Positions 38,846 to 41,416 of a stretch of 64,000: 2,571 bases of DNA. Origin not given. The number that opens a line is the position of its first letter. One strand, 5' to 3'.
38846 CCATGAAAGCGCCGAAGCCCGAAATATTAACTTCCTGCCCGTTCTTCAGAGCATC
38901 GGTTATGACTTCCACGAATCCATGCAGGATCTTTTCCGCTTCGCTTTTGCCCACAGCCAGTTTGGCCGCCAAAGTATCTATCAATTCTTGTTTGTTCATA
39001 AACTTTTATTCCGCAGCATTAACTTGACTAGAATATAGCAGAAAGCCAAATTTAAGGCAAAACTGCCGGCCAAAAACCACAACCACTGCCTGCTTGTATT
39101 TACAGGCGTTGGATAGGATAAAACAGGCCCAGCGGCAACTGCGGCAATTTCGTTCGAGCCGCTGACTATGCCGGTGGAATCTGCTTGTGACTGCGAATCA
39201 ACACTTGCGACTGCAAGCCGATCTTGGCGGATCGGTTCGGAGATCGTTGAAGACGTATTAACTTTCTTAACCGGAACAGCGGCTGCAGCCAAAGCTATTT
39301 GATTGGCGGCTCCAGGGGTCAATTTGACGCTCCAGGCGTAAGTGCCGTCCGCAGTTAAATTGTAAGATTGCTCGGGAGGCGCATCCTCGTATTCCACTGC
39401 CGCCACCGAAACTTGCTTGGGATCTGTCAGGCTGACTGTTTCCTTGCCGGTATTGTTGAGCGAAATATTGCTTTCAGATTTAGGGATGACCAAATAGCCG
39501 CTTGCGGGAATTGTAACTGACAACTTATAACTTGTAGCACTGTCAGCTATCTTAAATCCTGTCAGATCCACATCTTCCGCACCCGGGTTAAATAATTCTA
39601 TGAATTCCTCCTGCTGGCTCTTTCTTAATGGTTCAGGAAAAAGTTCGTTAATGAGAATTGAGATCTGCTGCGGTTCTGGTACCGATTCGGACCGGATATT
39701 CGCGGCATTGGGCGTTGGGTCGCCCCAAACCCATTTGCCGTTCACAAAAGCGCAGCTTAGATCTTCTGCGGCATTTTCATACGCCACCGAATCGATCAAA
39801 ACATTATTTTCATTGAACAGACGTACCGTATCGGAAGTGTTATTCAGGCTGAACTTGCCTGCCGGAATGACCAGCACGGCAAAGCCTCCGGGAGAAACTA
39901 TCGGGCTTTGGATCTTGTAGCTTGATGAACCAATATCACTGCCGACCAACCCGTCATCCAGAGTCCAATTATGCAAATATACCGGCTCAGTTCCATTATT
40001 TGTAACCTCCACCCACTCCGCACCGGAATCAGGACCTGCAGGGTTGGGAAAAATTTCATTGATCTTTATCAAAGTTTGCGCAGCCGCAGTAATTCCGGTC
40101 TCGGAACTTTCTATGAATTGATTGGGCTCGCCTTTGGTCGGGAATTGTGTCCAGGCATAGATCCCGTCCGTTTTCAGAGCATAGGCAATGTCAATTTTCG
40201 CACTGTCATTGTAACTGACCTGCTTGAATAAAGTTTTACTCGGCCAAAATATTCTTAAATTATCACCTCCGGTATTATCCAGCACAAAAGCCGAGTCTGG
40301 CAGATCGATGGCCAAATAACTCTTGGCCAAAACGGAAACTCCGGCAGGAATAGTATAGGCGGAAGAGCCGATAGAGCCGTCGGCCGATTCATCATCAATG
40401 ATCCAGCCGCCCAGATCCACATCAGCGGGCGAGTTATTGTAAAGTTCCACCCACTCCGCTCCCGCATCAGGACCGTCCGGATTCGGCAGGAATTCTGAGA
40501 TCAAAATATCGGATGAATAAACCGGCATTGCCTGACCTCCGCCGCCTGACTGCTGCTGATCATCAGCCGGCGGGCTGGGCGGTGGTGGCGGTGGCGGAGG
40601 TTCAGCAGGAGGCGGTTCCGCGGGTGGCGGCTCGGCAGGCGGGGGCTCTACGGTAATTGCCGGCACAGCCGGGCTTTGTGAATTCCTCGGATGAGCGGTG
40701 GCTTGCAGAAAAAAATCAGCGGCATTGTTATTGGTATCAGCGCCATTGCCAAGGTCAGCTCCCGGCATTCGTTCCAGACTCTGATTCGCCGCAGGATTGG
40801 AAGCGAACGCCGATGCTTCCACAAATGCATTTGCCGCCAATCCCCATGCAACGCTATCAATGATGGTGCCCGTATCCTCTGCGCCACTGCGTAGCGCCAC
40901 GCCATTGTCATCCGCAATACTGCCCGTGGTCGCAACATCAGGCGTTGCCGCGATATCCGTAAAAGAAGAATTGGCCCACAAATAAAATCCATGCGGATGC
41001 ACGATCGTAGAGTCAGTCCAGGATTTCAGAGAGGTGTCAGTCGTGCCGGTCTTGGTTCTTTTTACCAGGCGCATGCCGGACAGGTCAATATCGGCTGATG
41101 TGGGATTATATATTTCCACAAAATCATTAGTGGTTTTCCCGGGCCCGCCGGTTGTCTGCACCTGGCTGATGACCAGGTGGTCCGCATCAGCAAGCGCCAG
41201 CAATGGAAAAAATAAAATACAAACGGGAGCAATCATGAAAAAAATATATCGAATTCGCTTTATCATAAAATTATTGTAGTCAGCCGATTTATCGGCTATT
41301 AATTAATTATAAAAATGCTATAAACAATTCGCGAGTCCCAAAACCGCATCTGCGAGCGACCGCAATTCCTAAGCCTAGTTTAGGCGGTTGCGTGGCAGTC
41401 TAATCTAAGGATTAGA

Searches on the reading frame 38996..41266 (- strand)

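Call 95: search_protein_families(library=pfam, proteins=[window:38996-41266:-], max_evalue=0.00001)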
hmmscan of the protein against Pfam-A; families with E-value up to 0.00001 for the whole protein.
window:38996-41266:- (756 aa): 1 family
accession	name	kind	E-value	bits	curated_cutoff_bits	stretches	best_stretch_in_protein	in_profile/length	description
PF00932.25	LTD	-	6.3e-59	197.5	34.3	4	251-353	5-108/109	Lamin Tail Domain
